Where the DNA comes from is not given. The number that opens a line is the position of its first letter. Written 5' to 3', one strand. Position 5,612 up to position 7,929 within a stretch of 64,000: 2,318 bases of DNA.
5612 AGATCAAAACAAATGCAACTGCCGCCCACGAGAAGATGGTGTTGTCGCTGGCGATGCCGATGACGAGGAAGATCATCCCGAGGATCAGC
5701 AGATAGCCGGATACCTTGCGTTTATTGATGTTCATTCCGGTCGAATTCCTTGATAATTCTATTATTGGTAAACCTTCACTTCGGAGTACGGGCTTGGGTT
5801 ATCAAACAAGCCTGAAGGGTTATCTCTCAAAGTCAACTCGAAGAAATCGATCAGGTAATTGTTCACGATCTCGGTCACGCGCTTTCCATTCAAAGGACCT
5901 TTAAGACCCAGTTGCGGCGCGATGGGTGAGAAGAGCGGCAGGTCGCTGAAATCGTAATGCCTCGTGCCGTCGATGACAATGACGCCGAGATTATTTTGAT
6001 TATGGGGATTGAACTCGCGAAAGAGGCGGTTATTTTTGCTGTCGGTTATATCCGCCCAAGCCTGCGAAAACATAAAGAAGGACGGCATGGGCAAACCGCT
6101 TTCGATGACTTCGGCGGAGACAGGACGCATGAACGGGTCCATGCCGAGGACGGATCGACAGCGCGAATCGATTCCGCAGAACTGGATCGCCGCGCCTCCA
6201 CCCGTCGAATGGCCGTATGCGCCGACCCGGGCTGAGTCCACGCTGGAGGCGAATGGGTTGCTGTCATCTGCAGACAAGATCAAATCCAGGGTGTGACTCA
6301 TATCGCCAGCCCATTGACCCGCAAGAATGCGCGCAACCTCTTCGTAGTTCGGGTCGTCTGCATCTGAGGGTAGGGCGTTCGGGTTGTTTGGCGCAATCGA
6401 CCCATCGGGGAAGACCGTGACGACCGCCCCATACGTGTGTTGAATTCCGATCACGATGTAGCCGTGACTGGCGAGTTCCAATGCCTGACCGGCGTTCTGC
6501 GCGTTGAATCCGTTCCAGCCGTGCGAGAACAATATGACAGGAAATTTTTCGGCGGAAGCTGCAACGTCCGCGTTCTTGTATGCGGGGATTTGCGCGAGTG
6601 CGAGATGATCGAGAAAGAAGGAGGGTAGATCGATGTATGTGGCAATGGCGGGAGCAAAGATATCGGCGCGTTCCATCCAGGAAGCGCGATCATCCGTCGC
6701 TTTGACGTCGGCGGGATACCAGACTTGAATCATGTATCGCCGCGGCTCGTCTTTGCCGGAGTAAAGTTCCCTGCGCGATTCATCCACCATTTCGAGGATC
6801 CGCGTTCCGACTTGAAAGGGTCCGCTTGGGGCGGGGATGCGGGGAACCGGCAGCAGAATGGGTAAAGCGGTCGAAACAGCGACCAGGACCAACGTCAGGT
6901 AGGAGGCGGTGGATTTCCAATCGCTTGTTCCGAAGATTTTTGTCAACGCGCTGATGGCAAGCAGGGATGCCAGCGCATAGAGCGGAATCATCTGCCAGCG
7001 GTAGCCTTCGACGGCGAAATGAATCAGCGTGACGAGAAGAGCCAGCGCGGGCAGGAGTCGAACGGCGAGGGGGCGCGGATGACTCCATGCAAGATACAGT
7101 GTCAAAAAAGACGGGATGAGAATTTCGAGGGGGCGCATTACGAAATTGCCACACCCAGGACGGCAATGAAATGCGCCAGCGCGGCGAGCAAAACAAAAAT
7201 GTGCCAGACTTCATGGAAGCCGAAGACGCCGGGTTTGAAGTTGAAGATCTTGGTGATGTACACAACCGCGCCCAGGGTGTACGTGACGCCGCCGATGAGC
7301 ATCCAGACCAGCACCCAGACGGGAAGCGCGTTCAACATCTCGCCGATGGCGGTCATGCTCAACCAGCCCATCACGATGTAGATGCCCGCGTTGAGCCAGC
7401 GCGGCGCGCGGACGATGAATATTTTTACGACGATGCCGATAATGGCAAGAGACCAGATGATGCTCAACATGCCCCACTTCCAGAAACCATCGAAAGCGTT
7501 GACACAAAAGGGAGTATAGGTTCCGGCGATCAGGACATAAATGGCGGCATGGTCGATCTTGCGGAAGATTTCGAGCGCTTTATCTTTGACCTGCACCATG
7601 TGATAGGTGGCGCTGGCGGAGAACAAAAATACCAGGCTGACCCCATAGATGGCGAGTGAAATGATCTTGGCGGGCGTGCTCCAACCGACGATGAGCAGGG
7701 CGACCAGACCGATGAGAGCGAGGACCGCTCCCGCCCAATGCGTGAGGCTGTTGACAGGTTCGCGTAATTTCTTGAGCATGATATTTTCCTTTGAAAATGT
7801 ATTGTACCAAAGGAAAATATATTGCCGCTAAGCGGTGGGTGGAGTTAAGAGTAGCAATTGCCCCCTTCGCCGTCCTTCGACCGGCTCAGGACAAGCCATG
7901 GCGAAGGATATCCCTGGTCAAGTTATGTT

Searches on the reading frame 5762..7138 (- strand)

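Call 15: search_protein_families(library=pfam, proteins=[window:5762-7138:-], max_evalue=0.00001)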
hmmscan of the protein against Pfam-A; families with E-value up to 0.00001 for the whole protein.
window:5762-7138:- (458 aa): 2 families
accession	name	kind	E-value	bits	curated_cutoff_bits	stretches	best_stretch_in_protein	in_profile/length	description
PF03403.19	PAF-AH_p_II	-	5.7e-30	104.5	20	1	100-435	8-350/372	Platelet-activating factor acetylhydrolase, isoform II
PF12740.14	PETase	-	2.6e-06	27.5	28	0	281-337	104-159/263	PET hydrolase-like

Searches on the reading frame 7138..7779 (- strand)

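Call 31: search_protein_families(library=pfam, proteins=[window:7138-7779:-], max_evalue=0.0001)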
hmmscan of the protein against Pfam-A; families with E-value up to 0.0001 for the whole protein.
window:7138-7779:- (213 aa): 1 family
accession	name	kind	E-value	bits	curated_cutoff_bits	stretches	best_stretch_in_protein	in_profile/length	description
PF03006.26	HlyIII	-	5.6e-51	173.8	26.2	1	5-204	4-224/224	Haemolysin-III related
